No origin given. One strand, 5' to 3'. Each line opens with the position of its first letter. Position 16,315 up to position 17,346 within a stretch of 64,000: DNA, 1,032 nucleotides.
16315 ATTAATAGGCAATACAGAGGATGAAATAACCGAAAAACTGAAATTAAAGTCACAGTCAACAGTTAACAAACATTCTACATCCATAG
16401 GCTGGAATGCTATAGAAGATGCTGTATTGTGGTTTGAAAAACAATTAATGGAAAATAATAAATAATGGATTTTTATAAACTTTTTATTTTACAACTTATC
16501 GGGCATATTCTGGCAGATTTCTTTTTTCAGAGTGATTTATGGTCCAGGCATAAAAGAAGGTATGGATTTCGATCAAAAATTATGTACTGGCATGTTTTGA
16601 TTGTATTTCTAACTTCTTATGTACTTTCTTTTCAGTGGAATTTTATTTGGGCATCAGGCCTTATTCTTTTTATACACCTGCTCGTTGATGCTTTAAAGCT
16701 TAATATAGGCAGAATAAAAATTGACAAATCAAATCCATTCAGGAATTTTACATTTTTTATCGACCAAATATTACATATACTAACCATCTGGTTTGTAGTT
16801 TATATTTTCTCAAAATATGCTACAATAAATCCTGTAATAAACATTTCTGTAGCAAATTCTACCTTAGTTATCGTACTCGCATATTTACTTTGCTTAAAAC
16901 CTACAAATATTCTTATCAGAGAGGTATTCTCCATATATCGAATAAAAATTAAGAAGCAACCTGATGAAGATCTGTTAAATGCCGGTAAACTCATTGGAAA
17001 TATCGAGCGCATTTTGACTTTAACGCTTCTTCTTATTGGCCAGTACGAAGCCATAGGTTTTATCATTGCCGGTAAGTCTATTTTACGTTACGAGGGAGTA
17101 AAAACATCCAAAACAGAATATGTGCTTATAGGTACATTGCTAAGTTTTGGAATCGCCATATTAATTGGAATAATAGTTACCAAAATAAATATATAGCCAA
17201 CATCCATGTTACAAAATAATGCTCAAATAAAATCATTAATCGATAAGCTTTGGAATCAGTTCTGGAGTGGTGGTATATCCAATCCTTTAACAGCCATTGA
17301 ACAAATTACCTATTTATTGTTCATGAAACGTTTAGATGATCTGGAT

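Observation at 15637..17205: Cyclase-homology (SatD-like) + DUF3307-like membrane protein cassette nested inside a Type I R-M operon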

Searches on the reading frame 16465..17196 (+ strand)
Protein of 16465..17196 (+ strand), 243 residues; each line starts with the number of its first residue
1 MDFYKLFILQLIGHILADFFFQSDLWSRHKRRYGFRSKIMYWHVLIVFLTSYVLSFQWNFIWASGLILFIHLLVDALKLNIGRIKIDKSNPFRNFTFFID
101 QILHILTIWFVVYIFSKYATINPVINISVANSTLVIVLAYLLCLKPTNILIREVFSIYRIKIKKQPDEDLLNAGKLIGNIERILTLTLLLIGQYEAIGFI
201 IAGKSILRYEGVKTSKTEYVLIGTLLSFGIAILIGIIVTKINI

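Call 3: search_protein_families(library=pfam, proteins=[window:16465-17196:+], max_evalue=0.01)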
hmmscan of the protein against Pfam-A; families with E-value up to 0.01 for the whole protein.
window:16465-17196:+ (243 aa): 1 family
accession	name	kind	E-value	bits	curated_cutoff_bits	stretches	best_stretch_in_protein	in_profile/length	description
PF11750.13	DUF3307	-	1.1e-21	77.6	23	1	6-118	1-112/127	Protein of unknown function (DUF3307)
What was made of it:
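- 16465..17196 (+): ORF2 (243 aa), a DUF3307 polytopic membrane protein, start overlapping the ORF1 stop (TAATG). Pfam PF11750 1e-21 (call 3).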

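Call 4: search_protein_families(library=padloc, proteins=[window:16465-17196:+], max_evalue=0.01)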
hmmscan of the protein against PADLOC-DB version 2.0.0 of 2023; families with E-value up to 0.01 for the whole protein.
window:16465-17196:+ (243 aa): 0 families

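Call 5: search_protein_families(library=ncbifam, proteins=[window:16465-17196:+], max_evalue=0.01)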
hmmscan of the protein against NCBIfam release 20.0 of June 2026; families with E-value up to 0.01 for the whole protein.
window:16465-17196:+ (243 aa): 0 families

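Call 22: find_homologous_proteins(query=window:16465-17193:+, max_evalue=0.001)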
Query window:16465-17193:+ (243 aa): 1472 proteins with E <= 0.001 among 2740 candidates; the best 120 are listed.
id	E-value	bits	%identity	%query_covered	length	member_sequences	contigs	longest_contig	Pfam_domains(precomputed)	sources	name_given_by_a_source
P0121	1.5e-149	515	100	100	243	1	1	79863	PF11750.14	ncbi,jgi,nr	ncbi:MAG: DUF3307 domain-containing protein [Bacteroidales bacterium]|jgi:hypothetical protein|nr:DU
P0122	1.8e-137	475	91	100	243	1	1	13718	PF11750.14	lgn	-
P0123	4.9e-136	470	90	100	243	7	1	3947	PF11750.14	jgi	-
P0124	1.5e-104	367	69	100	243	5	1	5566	PF11750.14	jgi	jgi:hypothetical protein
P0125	1.0e-102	361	70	100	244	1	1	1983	PF11750.14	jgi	jgi:hypothetical protein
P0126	7.0e-101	355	68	94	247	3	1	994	PF11750.14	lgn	-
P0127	8.9e-101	355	67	100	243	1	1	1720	PF11750.14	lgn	-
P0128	5.3e-100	352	68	94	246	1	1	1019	PF11750.14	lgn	-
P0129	9.7e-100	351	69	98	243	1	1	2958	PF11750.14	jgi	jgi:hypothetical protein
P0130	6.9e-97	342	67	100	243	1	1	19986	PF11750.14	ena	-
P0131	1.2e-96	341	66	94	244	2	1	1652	PF11750.14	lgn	-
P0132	1.8e-96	341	68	94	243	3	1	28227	PF11750.14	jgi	jgi:hypothetical protein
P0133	4.4e-95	336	66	94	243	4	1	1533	PF11750.14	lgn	-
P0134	1.8e-94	334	63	100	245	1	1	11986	PF11750.14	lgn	-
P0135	2.8e-91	324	62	99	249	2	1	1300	PF11750.14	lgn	-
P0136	4.1e-91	323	63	99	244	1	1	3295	PF11750.14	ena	-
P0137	7.6e-91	322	63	100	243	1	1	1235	PF11750.14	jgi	-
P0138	7.7e-91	322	63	94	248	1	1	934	PF11750.14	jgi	jgi:hypothetical protein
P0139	8.6e-91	322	61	94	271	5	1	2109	PF11750.14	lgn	-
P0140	1.4e-90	322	61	100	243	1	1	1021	PF11750.14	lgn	-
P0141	7.5e-90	319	62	94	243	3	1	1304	PF11750.14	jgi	jgi:hypothetical protein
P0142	9.4e-90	319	62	94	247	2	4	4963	PF11750.14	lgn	-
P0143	8.1e-89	316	62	100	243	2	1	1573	PF11750.14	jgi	jgi:hypothetical protein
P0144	8.8e-89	316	61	94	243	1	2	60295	PF11750.14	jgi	jgi:hypothetical protein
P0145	9.3e-88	312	63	94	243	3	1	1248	PF11750.14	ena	-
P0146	1.1e-87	312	61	100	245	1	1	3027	PF11750.14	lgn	-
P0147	1.2e-87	312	62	94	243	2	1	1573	PF11750.14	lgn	-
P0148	1.2e-86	309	62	95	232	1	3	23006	PF11750.14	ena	-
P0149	9.9e-86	306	62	94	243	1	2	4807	PF11750.14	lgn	-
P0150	4.9e-84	300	63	94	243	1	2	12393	PF11750.14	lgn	-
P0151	6.1e-84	300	56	94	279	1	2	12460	PF11750.14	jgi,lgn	jgi:hypothetical protein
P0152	3.5e-83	297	59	94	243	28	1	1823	PF11750.14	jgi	jgi:hypothetical protein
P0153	1.1e-82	296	60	94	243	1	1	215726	PF11750.14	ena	-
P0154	2.8e-82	294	59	100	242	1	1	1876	PF11750.14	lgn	-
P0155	3.1e-82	294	59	100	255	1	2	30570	PF11750.14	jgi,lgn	jgi:hypothetical protein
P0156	7.2e-82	293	58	100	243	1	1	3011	PF11750.14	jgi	jgi:hypothetical protein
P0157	1.1e-81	292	57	100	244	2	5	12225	PF11750.14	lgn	-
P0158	3.4e-81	291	58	100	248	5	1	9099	PF11750.14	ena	-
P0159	4.2e-81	290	58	100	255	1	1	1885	PF11750.14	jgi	jgi:hypothetical protein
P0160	9.9e-81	289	59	94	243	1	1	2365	PF11750.14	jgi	jgi:hypothetical protein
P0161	4.1e-80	287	59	94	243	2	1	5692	PF11750.14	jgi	jgi:hypothetical protein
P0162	5.6e-80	287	56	100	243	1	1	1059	PF11750.14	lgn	-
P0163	2.9e-79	284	58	94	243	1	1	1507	PF11750.14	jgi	jgi:hypothetical protein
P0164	3.3e-79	284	58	94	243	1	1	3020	PF11750.14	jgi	jgi:hypothetical protein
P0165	1.9e-77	279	57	94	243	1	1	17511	PF11750.14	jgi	jgi:hypothetical protein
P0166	3.4e-77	278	55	99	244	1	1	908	PF11750.14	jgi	jgi:hypothetical protein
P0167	4.2e-76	274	55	98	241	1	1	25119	PF11750.14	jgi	-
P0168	1.7e-75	272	55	99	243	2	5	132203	PF11750.14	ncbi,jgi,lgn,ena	-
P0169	2.4e-75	272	56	100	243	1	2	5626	PF11750.14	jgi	jgi:hypothetical protein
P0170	7.3e-72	260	54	94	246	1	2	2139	PF11750.14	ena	-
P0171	1.3e-71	259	53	99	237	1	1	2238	PF11750.14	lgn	-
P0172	3.1e-71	258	58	97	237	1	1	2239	PF11750.14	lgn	-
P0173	1.0e-70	257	52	100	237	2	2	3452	PF11750.14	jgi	jgi:hypothetical protein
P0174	2.9e-70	255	56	99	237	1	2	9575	PF11750.14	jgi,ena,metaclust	metaclust:\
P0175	3.3e-70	255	53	97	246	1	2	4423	PF11750.14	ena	-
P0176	1.9e-69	252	57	97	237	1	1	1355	PF11750.14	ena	-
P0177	4.8e-69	251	51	100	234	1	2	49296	PF11750.14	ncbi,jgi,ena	-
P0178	5.4e-69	251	56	97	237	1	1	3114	PF11750.14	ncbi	-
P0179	4.4e-68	248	54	100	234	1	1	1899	PF11750.14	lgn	-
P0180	5.3e-68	248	52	97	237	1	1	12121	PF11750.14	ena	-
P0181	2.2e-67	246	53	100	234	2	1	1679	PF11750.14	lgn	-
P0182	2.1e-66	242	52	100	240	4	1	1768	PF11750.14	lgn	-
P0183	7.0e-66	241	50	98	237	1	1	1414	PF11750.14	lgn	-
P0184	8.1e-66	240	48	100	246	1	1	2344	PF11750.14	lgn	-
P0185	3.8e-65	238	52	95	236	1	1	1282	PF11750.14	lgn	-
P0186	4.3e-65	238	48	94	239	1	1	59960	PF11750.14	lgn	-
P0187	4.7e-65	238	50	100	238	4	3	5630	PF11750.14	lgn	-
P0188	6.9e-65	237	51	98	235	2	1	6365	PF11750.14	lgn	-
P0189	7.6e-65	237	51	89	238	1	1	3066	PF11750.14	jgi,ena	jgi:hypothetical protein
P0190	1.3e-64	237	51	96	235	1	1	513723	PF11750.14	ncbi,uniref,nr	ncbi:DUF3307 domain-containing protein [Echinicola salinicaeni]|uniref:DUF3307 domain-containing pro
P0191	1.4e-64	236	50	100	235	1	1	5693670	PF11750.14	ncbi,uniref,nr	ncbi:DUF3307 domain-containing protein [Echinicola marina]|uniref:DUF3307 domain-containing protein 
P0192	1.4e-64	236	50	100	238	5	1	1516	PF11750.14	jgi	-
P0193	1.9e-64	236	49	94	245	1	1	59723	PF11750.14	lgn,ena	-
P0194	2.2e-64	236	51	95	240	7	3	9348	PF11750.14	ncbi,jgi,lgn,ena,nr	ncbi:MAG TPA: DUF3307 domain-containing protein [Williamwhitmania sp.]|nr:DUF3307 domain-containing 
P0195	3.0e-64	235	51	93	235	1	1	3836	PF11750.14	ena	-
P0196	6.0e-64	234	50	100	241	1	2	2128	PF11750.14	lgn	-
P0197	7.8e-64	234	52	97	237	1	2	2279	PF11750.14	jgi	-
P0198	1.2e-63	233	51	100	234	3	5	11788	PF11750.14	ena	-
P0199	1.7e-63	233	49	94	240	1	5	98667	PF11750.14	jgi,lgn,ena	-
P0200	1.7e-63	233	50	100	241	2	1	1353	PF11750.14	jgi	jgi:hypothetical protein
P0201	1.8e-63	233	48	99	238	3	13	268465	PF11750.14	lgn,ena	-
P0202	1.9e-63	233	49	94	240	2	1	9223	PF11750.14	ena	-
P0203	3.6e-63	232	51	98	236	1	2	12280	PF11750.14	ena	-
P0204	5.4e-63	231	49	94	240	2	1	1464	PF11750.14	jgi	jgi:phosphate/sulfate permease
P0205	9.0e-63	230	49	94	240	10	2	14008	PF11750.14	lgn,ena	-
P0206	1.2e-62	230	49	98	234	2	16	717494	PF11750.14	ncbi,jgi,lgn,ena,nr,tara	ncbi:MAG: hypothetical protein CL526_07315 [Aequorivita sp.]|nr:hypothetical protein [Aequorivita sp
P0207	1.9e-62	229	51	97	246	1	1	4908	PF11750.14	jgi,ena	-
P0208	2.0e-62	229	50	94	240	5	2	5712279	PF11750.14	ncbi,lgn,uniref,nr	ncbi:hypothetical protein AQPE_4229 [Aquipluma nitroreducens]|uniref:DUF3307 domain-containing prote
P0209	2.6e-62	229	50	97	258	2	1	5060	PF11750.14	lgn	-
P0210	2.8e-62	229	50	98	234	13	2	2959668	PF11750.14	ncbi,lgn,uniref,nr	ncbi:DUF3307 domain-containing protein [Marixanthomonas sp. SCSIO 43207]|uniref:DUF3307 domain-conta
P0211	2.8e-62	229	50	100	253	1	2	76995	PF11750.14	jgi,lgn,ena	jgi:hypothetical protein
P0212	4.0e-62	228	49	99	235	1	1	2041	PF11750.14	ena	-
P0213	4.6e-62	228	52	97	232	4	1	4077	PF11750.14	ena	-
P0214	5.9e-62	228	48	92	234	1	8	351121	PF11750.14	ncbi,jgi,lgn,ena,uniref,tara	ncbi:DUF3307 domain-containing protein [uncultured Marixanthomonas sp.]|uniref:DUF3307 domain-contai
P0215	9.8e-62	227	47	92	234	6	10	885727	PF11750.14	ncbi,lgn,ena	-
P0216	1.0e-61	227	52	97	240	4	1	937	PF11750.14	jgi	jgi:hypothetical protein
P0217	1.8e-61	226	45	99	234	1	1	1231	PF11750.14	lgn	-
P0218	1.9e-61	226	47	99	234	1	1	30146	PF11750.14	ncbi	-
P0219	2.0e-61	226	51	99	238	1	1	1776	PF11750.14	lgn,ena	-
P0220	2.2e-61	226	50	97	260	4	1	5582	PF11750.14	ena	-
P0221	2.3e-61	226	48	100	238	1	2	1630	PF11750.14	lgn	-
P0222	2.7e-61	226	51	97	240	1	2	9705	PF11750.14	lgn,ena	-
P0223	3.6e-61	225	46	98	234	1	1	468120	PF11750.14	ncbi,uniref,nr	ncbi:DUF3307 domain-containing protein [Aequorivita echinoideorum]|uniref:DUF3307 domain-containing 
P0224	3.7e-61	225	51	94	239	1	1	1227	PF11750.14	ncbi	-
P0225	3.8e-61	225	46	98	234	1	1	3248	PF11750.14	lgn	-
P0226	4.5e-61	225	47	94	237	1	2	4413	PF11750.14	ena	-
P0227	5.9e-61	225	48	98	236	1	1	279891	PF11750.14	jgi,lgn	jgi:hypothetical protein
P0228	6.2e-61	224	51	97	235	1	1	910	PF11750.14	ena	-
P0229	6.7e-61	224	51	97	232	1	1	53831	PF11750.14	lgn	-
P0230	8.7e-61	224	45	99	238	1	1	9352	PF11750.14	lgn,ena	-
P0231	9.1e-61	224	50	100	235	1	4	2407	PF11750.14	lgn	-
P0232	1.1e-60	224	47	94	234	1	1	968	PF11750.14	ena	-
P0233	1.4e-60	223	46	98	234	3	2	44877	PF11750.14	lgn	-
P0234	2.4e-60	223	48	99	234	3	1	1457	PF11750.14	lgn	-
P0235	2.6e-60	222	47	94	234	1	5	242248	PF11750.14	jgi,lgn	jgi:hypothetical protein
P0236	2.9e-60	222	47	99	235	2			PF11750.14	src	-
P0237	3.4e-60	222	49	99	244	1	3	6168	PF11750.14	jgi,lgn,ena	jgi:hypothetical protein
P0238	3.5e-60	222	47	94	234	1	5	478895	PF11750.14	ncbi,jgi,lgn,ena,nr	ncbi:DUF3307 domain-containing protein [Vitellibacter sp. q18]|jgi:hypothetical protein|nr:DUF3307 d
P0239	3.7e-60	222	48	92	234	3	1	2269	PF11750.14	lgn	-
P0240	3.9e-60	222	51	97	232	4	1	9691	PF11750.14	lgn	-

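Call 32: predict_structure(alignment_id=A2)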
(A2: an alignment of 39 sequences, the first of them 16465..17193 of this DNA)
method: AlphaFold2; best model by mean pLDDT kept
length: 243 residues; sequences in the alignment: 39
mean_pLDDT: 88.2   pTM: 0.86
mean pLDDT of the five models: 88.2, 88.1, 87.9, 86.6, 85.5
residues with pLDDT >= 90: 151; 70-90: 69; 50-70: 21; < 50: 2
segments of 3 or more residues with pLDDT < 50: none
pLDDT, mean of each block of 10 residues (from residue 1): 95 96 90 91 97 96 97 89 74 84 96 95 89 96 94 87 56 83 96 93 74 70 90 94 74
secondary structure, 60 per line:
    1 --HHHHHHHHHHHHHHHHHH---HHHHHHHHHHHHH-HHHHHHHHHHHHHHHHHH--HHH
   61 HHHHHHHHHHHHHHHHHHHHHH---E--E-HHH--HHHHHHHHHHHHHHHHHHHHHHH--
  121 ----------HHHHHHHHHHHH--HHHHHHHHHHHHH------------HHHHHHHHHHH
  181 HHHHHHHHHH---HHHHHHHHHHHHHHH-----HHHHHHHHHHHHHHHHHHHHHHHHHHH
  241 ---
elements in order: H3-20 H24-36 H38-55 H58-82 H96-118 H131-142 H145-157 H170-190 H194-208 H214-240
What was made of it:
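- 16465..17196 (+): AF2 pLDDT 88 with 10 helices (call 32).
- On Pycsar: The ORF2 model is all-helical with 10 helices (call 32).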

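Call 36: fold_search(model_id=the predicted structure, library=pdb)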
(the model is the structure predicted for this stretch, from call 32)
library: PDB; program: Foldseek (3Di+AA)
matches with E <= 10: 103; with E <= 0.001: 0
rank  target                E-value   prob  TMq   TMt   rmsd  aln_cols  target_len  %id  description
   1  8yn2_R                1.4e+00  0.10  0.20  0.19  20.1       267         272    8  Cryo-EM structure of histamine H1 receptor in complex with histamine and miniGq (released 2024-10-09)
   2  7cfm_R                1.4e+00  0.06  0.14  0.14  20.6       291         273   15  Cryo-EM structure of the P395-bound GPBAR-Gs complex (released 2020-09-09)
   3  8z7j_R                1.7e+00  0.09  0.19  0.17  19.0       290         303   13  Cryo-EM structure of APJR-Gi complex with agonistic antibody (released 2025-01-22)
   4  7xk2_R                1.7e+00  0.10  0.21  0.19  19.6       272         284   13  Cryo-EM Structure of Human Niacin Receptor HCA2-Gi protein complex (released 2023-02-22)
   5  6tp6_B                2.0e+00  0.08  0.21  0.18  19.3       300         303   10  Crystal structure of the Orexin-1 receptor in complex with filorexant (released 2020-01-01)
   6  6tp4_B                2.0e+00  0.05  0.16  0.14  20.3       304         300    9  Crystal structure of the Orexin-1 receptor in complex with ACT-462206 (released 2020-01-01)
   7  7rmh_R                2.2e+00  0.07  0.20  0.18  19.9       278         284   10  Substance P bound to active human neurokinin 1 receptor in complex with miniGs399 (released 2021-11-03)
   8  8ha1                  2.3e+00  0.09  0.21  0.23  14.9       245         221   12  Crystal structure of voltage-gated sodium channel NavAb N49K/L176G mutant in sodium ion condition (released 2023-07-26)
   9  5h5m_A                2.5e+00  0.13  0.26  0.20  16.6       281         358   11  Crystal structure of HMP-1 M domain (released 2017-03-29)
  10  8ekp_A                2.6e+00  0.05  0.15  0.08  20.4       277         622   11  Apo rat TRPV2 in nanodiscs, state 1 (released 2023-09-27)
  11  9jkv_A                2.9e+00  0.07  0.21  0.19  19.5       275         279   11  IBC-HCAR3-Gi complex (released 2025-10-29)
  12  8xzf_R                2.9e+00  0.04  0.15  0.13  20.1       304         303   12  Cryo-EM structure of the WN561-bound human APLNR-Gi complex (released 2024-03-20)
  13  6tq7_B                3.0e+00  0.03  0.15  0.13  20.0       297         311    9  Crystal structure of the Orexin-1 receptor in complex with SB-334867 (released 2020-01-01)
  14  9uc2                  3.3e+00  0.04  0.14  0.14  17.9       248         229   11  Crystal structure of voltage-gated sodium channel NavAb N49K/S178A mutant (released 2026-02-18)
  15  6to7_A                3.5e+00  0.06  0.21  0.18  19.4       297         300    9  Crystal structure of the Orexin-1 receptor in complex with suvorexant at 2.29 A resolution (released 2020-01-01)
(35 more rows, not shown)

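Call 89: search_protein_families(library=pfam, alignment_id=A2, max_evalue=1)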
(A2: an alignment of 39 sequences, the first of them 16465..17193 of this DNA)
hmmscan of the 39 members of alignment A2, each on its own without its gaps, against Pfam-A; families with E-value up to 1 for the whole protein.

A. member 1, window:16465-17193:+ (243 aa): 1 family
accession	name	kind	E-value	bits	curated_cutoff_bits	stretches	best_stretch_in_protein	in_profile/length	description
PF11750.13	DUF3307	-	1.1e-21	77.6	23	1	6-118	1-112/127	Protein of unknown function (DUF3307)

B. families by the number of members that match (of 39 scanned): 12 families
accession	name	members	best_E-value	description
PF11750.13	DUF3307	39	9.2e-29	Protein of unknown function (DUF3307)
PF01384.25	PHO4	2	0.0083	Phosphate transporter family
PF06749.17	DUF1218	2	0.11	Protein of unknown function (DUF1218)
PF04535.17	CASP_dom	1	0.014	Casparian strip membrane protein domain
PF12329.13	TMF_DNA_bd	1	0.089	TATA element modulatory factor 1 DNA binding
PF17566.7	DUF5472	1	0.15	Family of unknown function (DUF5472)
PF14256.11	YwiC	1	0.23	YwiC-like protein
PF10856.13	DUF2678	1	0.32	Protein of unknown function (DUF2678)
PF25656.1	DUF7945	1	0.32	Domain of unknown function (DUF7945)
PF22258.1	DUF6949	1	0.42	Family of unknown function (DUF6949)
PF01741.23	MscL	1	0.55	Large-conductance mechanosensitive channel, MscL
PF10726.14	DUF2518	1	0.95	Protein of function (DUF2518)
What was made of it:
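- On DUF3307 (PF11750): All 39 homologues match (call 89).
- On Pycsar: Pfam finds only DUF3307 (calls 3, 89).
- Closest known: Pycsar. Different: ORF2 lacks a cNMP-binding domain (calls 32, 89).
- ORF2 is all-helical with no cNMP-binding domain (calls 32, 89).
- Tried and rejected: Lenient Pfam scans of 39 ORF2 homologues found only DUF3307 (call 89).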

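Call 91: search_dna_similar(query=window:16465-17193:+, collection=plasmids, mode=protein, max_evalue=0.001, max_rows=15)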
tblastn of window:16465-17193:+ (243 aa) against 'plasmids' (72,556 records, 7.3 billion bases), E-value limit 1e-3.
Records with a match: 17; places in all: 17; records where one place covers at least 80% of the query: 13.
Best place of each record, by identity: <60% 17.
By first word of the organism name: Klebsiella 5; Pseudoalteromonas 2; Salinivibrio 2; Segatella 1; Vibrio 1; Fusobacterium 1; Haloplanus 1; Halorientalis 1; Escherichia 1; Sphingomonas 1; and 1 more.
By predicted mobility (MOB-suite, as given by PLSDB): non-mobilizable 11; mobilizable 5; conjugative 1.
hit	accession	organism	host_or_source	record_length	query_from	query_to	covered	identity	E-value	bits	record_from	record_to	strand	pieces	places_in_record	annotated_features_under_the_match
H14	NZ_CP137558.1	Segatella copri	Homo sapiens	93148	1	241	99%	35.2%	1e-25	112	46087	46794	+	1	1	DUF3307 domain-containing protein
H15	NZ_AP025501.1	Vibrio lentus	-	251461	2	239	98%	32.9%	4e-28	119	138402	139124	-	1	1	DUF3307 domain-containing protein | hypothetical protein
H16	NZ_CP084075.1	Fusobacterium vincentii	-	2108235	14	233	91%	32.3%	5e-11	69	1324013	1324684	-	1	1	none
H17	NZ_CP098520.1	Haloplanus sp. HW8-1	cell culture,salt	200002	9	237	94%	28.0%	8e-13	75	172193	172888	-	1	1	DUF3307 domain-containing protein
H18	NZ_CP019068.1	Halorientalis sp. IM1011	cell culture,saltern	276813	9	232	92%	28.3%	5e-11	69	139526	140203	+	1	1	DUF3307 domain-containing protein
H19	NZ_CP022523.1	Pseudoalteromonas sp. NC201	pure culture,sea water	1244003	1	224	92%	27.1%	2e-14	80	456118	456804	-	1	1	none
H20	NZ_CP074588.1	Pseudoalteromonas piscicida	mixed culture,water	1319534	1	224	92%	27.1%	4e-14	79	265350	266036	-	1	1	none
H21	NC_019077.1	Escherichia coli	-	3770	14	237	92%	25.3%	1e-6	56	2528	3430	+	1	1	DUF3307 domain-containing protein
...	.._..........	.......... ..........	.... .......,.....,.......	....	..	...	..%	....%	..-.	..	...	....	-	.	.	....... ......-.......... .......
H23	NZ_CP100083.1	Klebsiella pneumoniae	Homo sapiens,throat swab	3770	14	237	92%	25.3%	1e-6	56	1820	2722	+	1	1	DUF3307 domain-containing protein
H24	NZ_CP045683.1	Klebsiella pneumoniae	Homo sapiens,rectum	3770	14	237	92%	25.3%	1e-6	56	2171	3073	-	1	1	DUF3307 domain-containing protein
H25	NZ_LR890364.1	Klebsiella pneumoniae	Homo sapiens,urine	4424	18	238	91%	24.9%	2e-6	56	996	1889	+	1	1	DUF3307 domain-containing protein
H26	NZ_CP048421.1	Sphingomonas insulae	Cell,soil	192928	18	240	92%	24.6%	3e-5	52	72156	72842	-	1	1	DUF3307 domain-containing protein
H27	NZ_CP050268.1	Salinivibrio costicola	single cell,Fermented shrimp paste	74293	97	240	59%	37.3%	1e-15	82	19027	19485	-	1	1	DUF3307 domain-containing protein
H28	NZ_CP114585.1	Salinivibrio proteolyticus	-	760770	97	240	59%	36.6%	2e-15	82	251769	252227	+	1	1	DUF3307 domain-containing protein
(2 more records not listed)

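Call 92: search_dna_similar(query=window:16465-17193:+, collection=phages, mode=protein, max_evalue=0.001, max_rows=10)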
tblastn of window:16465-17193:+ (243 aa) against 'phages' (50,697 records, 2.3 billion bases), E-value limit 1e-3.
No match.

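Call 94: get_annotated_region(hit=H15, flank=4000)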
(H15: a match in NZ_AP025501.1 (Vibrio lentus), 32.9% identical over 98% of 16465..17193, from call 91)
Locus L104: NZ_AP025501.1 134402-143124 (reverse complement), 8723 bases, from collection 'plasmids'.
description: Vibrio lentus strain LMG 21034 plasmid p1, complete sequence
organism: Vibrio lentus (NCBI taxid 136468)
taxonomy: Bacteria; Pseudomonadota; Gammaproteobacteria; Vibrionales; Vibrionaceae; Vibrio; Vibrio lentus
host: -; source: -; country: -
typing (MOB-suite, as given by PLSDB): conjugative; replicon rep_cluster_1317; relaxase MOBF; mating-pair formation MPF_F
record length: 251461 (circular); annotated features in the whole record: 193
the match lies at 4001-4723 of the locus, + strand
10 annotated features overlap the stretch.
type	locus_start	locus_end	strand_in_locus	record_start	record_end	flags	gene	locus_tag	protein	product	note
CDS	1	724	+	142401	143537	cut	-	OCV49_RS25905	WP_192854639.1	alanine/ornithine racemase family PLP-dependent enzyme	-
CDS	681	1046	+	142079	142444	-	gspS2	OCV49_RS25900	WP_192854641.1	type II secretion system pilot lipoprotein GspS-beta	-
CDS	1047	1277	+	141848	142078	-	-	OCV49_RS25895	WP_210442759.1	hypothetical protein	-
CDS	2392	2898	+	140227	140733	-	-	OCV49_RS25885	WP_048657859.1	AAA family ATPase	-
CDS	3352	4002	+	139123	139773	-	-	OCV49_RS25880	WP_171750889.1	hypothetical protein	-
CDS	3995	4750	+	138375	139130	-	-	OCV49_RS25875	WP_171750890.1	DUF3307 domain-containing protein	-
CDS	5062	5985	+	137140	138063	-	-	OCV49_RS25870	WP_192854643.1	Rpn family recombination-promoting nuclease/putative transposase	-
CDS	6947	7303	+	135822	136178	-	-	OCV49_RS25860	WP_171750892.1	hypothetical protein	-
CDS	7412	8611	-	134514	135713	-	-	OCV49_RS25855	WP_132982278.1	IS4 family transposase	-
CDS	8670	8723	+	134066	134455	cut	-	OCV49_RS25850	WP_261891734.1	hypothetical protein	-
